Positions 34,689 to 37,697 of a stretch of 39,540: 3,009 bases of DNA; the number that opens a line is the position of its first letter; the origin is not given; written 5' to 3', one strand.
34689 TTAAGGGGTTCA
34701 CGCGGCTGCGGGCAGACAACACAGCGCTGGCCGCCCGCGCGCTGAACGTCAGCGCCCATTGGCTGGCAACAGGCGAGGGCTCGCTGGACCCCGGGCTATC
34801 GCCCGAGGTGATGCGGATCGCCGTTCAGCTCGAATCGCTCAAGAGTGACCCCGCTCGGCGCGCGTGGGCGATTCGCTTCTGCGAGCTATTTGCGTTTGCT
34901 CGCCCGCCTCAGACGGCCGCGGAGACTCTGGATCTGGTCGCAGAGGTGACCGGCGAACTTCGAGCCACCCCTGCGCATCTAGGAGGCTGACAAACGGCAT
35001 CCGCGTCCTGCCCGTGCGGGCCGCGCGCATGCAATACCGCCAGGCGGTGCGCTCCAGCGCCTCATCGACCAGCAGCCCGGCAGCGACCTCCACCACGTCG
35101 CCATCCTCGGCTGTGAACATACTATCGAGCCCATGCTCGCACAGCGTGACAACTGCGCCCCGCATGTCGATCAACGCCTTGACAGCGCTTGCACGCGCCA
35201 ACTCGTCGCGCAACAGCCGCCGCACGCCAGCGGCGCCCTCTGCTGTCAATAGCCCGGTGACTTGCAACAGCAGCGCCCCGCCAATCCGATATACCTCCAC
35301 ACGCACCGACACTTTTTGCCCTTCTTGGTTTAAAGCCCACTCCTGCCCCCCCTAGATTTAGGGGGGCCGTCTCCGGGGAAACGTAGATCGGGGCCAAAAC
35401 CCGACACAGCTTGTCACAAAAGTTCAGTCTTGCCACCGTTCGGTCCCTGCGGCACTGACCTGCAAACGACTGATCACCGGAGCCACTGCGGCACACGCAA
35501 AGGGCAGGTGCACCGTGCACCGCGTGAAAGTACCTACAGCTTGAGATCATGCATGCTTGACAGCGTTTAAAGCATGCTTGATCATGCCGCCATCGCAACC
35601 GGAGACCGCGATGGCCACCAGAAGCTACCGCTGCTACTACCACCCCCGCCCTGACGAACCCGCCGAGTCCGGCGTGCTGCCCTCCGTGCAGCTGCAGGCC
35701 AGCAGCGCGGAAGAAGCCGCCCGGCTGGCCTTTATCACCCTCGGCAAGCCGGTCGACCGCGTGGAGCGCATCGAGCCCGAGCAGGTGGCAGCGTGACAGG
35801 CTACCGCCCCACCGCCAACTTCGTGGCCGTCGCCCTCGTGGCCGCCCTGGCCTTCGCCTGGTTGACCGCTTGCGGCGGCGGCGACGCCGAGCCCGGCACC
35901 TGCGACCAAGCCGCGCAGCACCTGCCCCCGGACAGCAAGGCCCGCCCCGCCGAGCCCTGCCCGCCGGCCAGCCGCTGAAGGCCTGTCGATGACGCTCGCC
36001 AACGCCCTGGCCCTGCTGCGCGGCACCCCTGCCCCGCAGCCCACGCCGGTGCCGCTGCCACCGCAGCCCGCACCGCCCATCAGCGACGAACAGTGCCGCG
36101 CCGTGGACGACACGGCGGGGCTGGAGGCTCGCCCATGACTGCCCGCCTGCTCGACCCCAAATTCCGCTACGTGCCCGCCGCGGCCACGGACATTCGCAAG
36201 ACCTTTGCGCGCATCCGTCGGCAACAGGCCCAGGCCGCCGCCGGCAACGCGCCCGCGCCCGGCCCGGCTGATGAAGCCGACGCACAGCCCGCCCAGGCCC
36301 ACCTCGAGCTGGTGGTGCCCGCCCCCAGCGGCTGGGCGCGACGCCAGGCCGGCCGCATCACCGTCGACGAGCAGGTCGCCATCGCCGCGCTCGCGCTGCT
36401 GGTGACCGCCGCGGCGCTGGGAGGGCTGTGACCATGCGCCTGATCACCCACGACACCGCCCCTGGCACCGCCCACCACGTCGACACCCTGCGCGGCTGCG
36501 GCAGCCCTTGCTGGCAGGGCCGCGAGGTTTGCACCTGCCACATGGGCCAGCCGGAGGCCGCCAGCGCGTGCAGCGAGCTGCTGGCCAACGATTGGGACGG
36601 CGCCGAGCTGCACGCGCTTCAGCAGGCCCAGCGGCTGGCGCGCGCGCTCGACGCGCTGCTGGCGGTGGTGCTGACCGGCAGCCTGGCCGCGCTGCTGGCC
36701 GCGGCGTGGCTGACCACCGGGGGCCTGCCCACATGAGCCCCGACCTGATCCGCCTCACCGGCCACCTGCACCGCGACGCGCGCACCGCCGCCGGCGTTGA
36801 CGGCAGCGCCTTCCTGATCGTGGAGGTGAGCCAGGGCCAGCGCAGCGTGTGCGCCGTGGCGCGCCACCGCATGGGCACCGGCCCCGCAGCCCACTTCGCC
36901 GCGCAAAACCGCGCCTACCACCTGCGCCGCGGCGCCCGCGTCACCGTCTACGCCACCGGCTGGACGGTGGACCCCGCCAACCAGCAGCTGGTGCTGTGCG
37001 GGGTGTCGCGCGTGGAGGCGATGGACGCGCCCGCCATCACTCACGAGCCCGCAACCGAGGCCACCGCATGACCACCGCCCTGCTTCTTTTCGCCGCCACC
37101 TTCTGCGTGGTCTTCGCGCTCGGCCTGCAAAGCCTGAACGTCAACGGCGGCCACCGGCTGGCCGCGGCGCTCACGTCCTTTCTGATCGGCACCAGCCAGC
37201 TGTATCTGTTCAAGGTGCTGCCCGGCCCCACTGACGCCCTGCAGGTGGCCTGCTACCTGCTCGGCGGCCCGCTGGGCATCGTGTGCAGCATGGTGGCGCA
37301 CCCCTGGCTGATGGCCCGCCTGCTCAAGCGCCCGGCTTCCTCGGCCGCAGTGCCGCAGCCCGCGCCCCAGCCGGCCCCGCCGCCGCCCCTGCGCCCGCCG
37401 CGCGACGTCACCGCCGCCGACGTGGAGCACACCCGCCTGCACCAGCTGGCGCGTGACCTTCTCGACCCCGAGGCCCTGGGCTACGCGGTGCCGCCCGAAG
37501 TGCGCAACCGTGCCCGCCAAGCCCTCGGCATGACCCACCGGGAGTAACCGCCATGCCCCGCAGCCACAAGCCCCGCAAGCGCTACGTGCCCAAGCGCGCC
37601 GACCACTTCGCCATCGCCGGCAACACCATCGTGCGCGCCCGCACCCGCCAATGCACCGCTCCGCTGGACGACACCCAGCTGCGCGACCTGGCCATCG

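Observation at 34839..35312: STAS-like (anti-sigma-antagonist fold) gene in the rex-equivalent position, convergently overlapping the repressor gene by 152 nt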

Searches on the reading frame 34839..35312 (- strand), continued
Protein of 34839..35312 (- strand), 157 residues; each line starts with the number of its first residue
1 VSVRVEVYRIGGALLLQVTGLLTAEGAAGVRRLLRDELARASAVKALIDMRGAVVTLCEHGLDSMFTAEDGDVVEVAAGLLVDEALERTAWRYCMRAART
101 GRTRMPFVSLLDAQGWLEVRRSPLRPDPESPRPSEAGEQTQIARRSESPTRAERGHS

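Call 84: find_encoding_contigs(protein=P0008, flank=3000, max_places=1)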
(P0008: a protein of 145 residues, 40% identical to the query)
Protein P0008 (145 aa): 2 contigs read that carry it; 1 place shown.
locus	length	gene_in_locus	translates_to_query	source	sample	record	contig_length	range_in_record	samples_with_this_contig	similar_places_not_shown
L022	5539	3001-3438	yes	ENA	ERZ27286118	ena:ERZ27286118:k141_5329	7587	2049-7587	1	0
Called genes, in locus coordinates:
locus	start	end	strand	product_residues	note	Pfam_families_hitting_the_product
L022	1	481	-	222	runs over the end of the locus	PF04404:ERF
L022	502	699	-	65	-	-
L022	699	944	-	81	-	-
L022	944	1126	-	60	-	-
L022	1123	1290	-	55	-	-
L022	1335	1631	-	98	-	-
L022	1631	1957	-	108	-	-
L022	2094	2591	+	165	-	-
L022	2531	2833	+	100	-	-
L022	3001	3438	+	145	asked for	-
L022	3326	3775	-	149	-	-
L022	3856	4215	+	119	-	PF15943:YdaS_toxin (weak)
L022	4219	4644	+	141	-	-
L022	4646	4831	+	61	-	-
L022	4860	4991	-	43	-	-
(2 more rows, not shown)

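Call 90: search_protein_families(library=padloc, proteins=[window:34839-35312:-, P0001, P0006, P0008], max_evalue=0.1)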
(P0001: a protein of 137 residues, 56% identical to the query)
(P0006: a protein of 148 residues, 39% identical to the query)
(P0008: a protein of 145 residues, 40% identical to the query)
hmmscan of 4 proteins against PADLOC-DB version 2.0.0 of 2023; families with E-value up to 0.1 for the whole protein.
window:34839-35312:- (157 aa): 0 families

P0001 (137 aa): 0 families

P0006 (148 aa): 0 families

P0008 (145 aa): 0 families

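Call 91: search_protein_families(library=ncbifam, proteins=[window:34839-35312:-, P0001, P0006, P0008], max_evalue=0.1)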
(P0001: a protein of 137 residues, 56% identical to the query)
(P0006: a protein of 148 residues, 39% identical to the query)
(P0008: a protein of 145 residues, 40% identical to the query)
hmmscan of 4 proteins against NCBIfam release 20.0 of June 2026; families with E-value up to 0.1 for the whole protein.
window:34839-35312:- (157 aa): 0 families

P0001 (137 aa): 0 families

P0006 (148 aa): 0 families

P0008 (145 aa): 3 families
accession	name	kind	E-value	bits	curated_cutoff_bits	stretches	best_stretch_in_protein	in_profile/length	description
NF053758.1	ChrTpTrnRegChrS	equivalog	0.028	14.2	250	1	15-100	69-155/158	chromate efflux transcriptional regulator ChrS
NF000991.0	PRK00103.2-5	equivalog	0.059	13.2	216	0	78-105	6-33/160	23S rRNA (pseudouridine(1915)-N(3))-methyltransferase RlmH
NF047735.1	MPL36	exception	0.077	12.6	430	1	9-39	266-296/305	RlpA family plasminogen-binding lipoprotein MPL36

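Call 99: list_cluster_members(proteins=[P0002, P0003, P0006, P0008, P0009, P0011, P0013, P0015, P0019, P0029])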
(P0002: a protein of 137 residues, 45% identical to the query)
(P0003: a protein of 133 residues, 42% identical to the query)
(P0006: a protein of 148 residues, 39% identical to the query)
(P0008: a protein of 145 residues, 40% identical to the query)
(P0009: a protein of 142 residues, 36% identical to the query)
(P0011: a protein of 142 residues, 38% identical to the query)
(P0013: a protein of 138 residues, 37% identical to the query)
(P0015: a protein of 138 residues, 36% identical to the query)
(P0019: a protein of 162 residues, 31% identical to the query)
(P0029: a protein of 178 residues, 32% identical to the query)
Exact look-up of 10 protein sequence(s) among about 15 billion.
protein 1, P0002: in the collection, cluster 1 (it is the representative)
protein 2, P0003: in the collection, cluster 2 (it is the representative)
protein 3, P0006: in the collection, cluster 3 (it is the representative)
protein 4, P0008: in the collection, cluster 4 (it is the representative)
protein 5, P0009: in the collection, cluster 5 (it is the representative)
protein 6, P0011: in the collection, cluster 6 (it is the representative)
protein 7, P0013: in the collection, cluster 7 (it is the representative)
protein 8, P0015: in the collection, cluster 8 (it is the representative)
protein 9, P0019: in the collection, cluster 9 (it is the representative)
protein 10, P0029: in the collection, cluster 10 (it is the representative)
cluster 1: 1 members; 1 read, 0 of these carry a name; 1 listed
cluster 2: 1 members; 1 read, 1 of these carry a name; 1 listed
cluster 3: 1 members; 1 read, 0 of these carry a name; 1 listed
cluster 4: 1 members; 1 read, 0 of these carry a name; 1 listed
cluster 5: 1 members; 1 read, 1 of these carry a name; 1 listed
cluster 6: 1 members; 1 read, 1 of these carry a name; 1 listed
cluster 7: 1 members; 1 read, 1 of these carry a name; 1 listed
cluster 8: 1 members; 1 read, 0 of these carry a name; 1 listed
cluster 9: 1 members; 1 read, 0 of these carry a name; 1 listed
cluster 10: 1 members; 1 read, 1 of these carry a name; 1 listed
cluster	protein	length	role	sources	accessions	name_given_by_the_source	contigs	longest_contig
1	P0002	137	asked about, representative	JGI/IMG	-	-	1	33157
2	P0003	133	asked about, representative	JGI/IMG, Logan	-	hypothetical protein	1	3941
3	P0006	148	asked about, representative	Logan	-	-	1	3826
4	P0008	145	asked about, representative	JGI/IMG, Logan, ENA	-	-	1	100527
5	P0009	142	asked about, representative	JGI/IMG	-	hypothetical protein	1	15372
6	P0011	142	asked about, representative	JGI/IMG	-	hypothetical protein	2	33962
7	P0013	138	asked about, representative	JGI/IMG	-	hypothetical protein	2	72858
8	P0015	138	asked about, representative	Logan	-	-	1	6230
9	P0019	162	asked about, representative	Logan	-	-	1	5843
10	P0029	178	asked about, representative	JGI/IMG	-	hypothetical protein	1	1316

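Call 100: find_encoding_contigs(protein=P0013, flank=10000, max_places=2)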
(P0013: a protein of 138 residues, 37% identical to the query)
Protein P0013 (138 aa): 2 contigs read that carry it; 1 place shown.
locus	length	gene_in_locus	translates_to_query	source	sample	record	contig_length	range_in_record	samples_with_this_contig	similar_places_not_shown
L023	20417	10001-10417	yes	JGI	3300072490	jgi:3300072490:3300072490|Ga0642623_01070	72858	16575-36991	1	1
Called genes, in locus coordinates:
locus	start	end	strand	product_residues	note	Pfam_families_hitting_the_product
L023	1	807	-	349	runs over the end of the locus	-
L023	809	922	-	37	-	-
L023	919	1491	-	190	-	-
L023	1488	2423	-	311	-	PF07505:DUF5131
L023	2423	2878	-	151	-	-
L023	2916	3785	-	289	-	-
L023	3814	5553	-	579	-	PF09588:YqaJ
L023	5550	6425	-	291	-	PF03837:RecT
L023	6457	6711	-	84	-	-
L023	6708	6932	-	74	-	-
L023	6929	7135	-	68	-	-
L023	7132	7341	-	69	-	-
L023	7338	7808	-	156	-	-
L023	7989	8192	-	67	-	-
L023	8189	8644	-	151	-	-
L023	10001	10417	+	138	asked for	-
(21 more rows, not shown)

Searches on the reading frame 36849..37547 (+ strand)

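Call 75: search_protein_families(library=phrogs, proteins=[window:36849-37547:+], max_evalue=0.001)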
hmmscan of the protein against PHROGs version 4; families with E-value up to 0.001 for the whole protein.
window:36849-37547:+ (232 aa): 3 families
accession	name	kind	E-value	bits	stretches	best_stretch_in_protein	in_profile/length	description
phrog_30225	-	unknown function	8.6e-09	36.6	1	76-151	3-78/89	-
phrog_7045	-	lysis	1.4e-08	35.9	1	76-154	6-86/94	holin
phrog_30210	-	unknown function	0.0004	21.2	1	73-159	12-102/135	-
